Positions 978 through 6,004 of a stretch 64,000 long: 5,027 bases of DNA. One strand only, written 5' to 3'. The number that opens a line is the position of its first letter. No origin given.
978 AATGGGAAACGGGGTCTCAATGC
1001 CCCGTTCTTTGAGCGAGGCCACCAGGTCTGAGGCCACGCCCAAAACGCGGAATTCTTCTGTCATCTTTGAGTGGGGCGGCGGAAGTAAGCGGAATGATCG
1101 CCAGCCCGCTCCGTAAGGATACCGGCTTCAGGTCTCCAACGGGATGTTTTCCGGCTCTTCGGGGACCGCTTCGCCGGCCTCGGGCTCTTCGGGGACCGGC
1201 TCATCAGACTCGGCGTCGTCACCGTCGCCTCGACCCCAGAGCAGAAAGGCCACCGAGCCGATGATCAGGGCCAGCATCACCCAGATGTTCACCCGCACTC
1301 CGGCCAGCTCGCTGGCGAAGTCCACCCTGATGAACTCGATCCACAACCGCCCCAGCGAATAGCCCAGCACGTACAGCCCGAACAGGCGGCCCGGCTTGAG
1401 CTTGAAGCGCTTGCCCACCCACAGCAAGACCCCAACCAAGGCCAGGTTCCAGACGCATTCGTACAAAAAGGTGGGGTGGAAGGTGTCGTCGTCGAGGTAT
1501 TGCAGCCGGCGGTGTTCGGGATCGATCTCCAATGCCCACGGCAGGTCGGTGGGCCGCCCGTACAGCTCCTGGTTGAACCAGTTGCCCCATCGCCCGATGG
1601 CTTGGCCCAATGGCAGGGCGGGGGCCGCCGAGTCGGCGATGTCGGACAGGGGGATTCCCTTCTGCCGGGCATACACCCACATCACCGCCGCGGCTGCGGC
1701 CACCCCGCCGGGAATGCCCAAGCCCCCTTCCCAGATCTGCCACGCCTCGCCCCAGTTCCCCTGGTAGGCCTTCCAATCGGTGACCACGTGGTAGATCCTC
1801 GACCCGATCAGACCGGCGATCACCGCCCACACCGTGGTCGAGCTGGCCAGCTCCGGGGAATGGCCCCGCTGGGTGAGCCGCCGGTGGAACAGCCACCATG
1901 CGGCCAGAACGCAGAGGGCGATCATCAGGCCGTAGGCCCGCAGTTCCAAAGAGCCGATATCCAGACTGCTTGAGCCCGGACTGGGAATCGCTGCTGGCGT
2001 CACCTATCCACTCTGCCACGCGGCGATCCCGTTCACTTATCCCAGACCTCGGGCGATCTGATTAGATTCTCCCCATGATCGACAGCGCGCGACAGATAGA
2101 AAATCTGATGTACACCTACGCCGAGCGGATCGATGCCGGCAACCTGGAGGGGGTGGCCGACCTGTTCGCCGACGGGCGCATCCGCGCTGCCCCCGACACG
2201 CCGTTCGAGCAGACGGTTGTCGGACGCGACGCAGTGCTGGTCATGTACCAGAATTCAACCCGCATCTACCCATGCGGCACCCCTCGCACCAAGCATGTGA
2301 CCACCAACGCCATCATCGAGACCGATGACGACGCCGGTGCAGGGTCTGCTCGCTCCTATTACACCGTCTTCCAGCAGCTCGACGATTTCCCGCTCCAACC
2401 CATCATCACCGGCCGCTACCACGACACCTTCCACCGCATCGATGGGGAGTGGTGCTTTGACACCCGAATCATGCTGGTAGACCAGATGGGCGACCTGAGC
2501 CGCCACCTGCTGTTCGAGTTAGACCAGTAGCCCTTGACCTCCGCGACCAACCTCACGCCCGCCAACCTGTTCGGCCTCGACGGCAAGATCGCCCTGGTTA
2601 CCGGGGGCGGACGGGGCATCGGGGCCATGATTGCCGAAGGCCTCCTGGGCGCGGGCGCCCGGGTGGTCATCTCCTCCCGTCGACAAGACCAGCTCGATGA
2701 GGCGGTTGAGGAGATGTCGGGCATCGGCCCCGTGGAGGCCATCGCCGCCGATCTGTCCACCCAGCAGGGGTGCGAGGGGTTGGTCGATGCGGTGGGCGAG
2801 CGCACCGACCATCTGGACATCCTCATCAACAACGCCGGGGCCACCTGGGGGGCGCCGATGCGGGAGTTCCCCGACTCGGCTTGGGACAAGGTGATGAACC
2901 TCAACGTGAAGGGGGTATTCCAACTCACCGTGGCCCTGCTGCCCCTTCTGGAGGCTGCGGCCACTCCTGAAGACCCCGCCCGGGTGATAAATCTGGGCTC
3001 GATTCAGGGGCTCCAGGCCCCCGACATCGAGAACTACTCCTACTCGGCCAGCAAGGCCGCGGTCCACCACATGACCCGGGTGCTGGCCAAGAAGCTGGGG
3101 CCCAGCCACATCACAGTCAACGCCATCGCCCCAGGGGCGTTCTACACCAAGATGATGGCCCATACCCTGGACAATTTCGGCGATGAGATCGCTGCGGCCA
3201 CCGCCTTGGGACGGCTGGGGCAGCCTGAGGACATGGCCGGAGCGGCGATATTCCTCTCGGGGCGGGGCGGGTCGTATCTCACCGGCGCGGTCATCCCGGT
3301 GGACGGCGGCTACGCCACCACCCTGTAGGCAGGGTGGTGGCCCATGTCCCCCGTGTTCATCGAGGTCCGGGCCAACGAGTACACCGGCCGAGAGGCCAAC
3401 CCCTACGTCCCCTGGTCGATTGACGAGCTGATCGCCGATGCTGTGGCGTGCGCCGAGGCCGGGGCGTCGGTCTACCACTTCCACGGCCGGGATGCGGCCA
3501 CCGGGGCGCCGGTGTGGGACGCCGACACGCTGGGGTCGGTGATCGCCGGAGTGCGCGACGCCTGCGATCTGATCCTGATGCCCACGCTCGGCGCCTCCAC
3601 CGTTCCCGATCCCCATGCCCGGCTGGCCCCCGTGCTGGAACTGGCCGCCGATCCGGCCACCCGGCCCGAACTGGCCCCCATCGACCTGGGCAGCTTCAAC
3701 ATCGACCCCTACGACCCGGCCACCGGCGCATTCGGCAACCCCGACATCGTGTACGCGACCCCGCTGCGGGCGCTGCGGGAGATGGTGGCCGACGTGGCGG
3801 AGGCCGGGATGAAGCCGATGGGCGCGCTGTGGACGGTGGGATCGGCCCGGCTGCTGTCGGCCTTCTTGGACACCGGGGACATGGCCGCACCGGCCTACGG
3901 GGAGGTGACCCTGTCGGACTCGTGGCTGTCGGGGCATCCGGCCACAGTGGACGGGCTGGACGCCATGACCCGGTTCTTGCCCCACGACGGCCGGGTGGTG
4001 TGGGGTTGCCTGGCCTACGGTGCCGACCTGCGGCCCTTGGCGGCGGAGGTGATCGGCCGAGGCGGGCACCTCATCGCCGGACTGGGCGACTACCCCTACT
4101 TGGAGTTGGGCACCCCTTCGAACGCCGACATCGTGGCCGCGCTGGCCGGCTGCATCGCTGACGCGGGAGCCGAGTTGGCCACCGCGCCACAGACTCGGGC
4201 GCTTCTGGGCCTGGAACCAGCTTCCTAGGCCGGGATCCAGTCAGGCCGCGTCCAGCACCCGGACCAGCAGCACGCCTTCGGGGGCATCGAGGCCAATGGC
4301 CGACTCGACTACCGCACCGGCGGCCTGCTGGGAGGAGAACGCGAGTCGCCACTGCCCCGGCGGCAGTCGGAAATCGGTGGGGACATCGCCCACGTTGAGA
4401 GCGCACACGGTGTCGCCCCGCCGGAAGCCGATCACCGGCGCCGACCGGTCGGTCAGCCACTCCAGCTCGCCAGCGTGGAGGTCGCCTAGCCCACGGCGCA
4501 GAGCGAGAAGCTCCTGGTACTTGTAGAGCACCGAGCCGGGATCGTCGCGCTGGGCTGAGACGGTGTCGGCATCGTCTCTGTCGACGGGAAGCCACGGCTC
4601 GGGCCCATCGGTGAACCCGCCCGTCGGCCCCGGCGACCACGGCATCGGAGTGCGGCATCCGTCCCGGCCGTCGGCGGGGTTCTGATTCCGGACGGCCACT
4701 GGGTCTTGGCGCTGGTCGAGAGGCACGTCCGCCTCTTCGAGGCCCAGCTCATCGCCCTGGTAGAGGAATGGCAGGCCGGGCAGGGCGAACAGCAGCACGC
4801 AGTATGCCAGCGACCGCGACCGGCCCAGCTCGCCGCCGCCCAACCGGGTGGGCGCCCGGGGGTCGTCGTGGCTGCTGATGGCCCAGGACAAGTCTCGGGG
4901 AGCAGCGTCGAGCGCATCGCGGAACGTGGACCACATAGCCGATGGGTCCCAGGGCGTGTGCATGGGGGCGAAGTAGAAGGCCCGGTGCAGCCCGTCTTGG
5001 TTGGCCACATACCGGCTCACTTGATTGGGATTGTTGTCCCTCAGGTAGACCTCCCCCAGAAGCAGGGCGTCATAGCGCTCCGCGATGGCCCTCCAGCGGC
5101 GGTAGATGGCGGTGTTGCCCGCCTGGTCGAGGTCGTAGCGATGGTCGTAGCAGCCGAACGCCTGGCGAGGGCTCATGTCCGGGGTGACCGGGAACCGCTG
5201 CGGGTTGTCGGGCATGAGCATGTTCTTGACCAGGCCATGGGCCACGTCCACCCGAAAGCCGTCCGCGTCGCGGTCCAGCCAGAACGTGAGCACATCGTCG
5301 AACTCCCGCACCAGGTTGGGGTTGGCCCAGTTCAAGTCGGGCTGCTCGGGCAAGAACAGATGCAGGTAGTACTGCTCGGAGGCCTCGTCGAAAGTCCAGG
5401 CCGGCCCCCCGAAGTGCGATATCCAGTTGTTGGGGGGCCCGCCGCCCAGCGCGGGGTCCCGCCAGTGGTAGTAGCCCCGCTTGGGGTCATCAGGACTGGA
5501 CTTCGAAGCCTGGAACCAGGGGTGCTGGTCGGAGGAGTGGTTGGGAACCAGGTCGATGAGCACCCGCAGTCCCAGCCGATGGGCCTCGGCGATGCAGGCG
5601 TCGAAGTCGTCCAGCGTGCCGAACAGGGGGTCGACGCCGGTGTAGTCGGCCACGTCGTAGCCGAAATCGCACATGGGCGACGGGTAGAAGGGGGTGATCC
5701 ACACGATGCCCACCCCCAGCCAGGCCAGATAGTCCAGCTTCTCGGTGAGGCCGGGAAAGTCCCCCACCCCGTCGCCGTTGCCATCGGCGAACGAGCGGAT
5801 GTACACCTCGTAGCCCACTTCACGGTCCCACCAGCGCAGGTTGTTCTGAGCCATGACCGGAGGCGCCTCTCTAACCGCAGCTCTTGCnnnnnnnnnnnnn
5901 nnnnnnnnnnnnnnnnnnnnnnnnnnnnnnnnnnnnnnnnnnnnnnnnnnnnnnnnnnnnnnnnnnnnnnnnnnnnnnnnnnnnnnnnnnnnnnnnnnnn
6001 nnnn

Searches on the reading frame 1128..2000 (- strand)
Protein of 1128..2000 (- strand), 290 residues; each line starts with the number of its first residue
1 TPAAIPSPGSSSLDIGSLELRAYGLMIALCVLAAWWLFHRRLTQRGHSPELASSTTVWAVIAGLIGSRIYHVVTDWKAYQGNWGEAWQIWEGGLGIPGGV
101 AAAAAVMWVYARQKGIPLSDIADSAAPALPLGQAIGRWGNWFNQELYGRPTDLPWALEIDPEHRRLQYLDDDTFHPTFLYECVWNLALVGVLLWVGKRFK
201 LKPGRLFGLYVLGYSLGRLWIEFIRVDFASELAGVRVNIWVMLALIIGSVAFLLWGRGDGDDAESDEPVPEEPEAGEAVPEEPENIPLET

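Call 24: search_protein_families(library=pfam, proteins=[window:1128-2000:-], max_evalue=0.01)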
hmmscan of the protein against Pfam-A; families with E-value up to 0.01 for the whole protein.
window:1128-2000:- (290 aa): 2 families
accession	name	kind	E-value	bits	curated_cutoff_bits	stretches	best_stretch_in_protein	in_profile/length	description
PF01790.23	LGT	-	1.5e-67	227.9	24.9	1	13-255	4-240/240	Prolipoprotein diacylglyceryl transferase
PF14219.11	DUF4328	-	0.0047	16.9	27.2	0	21-65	23-67/166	Domain of unknown function (DUF4328)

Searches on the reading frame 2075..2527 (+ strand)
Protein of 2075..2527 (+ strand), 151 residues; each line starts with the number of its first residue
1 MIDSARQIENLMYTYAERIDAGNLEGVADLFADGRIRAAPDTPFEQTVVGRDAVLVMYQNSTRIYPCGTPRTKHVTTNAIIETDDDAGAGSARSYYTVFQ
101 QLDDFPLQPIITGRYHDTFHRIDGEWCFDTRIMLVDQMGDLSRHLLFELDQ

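Call 24: search_protein_families(library=pfam, proteins=[window:2075-2527:+], max_evalue=0.01)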
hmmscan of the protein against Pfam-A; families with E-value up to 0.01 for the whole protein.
window:2075-2527:+ (151 aa): 4 families
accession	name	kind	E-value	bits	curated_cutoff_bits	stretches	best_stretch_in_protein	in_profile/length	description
PF13577.12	SnoaL_4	-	2.5e-17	63.5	24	1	4-131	5-125/126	SnoaL-like domain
PF00866.24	Ring_hydroxyl_B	-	0.0014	19.2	27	1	70-137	73-139/144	Ring hydroxylating beta subunit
PF14534.12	DUF4440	-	0.0028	18.5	25.2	1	12-126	5-105/107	Domain of unknown function (DUF4440)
PF12680.13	SnoaL_2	-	0.0044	18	27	1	15-126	4-99/102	SnoaL-like domain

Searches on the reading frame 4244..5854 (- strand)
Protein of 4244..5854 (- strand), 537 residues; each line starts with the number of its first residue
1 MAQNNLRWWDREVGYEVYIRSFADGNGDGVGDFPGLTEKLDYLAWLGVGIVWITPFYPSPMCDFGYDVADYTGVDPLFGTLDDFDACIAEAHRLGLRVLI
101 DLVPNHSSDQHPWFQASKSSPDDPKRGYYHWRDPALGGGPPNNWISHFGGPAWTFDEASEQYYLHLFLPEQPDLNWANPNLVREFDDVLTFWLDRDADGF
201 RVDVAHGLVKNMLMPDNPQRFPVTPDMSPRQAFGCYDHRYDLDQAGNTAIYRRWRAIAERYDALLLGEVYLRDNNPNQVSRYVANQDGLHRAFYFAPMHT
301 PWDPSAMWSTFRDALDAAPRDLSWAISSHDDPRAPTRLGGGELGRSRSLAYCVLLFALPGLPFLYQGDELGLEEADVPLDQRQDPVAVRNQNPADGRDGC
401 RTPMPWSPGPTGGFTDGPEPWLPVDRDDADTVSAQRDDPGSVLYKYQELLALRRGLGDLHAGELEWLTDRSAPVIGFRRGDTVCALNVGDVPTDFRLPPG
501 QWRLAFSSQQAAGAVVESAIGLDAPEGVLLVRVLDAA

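Call 3: search_protein_families(library=pfam, proteins=[window:4244-5854:-], max_evalue=0.1)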
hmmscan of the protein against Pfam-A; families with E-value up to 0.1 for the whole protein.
window:4244-5854:- (537 aa): 2 families
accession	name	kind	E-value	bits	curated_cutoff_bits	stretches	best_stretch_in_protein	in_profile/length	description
PF00128.31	Alpha-amylase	-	2.8e-108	363.5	22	1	17-454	2-438/446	Alpha amylase, catalytic domain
PF11941.14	DUF3459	-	8.6e-05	23.3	22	1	446-514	2-76/90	Domain of unknown function (DUF3459)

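Call 4: search_protein_families(library=padloc, proteins=[window:4244-5854:-], max_evalue=0.1)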
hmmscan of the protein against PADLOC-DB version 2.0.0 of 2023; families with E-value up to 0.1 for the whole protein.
window:4244-5854:- (537 aa): 1 family
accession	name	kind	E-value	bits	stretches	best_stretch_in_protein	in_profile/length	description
PDLC01097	C3a214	-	8.8e-32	108.4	1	8-205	79-233/495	GlgB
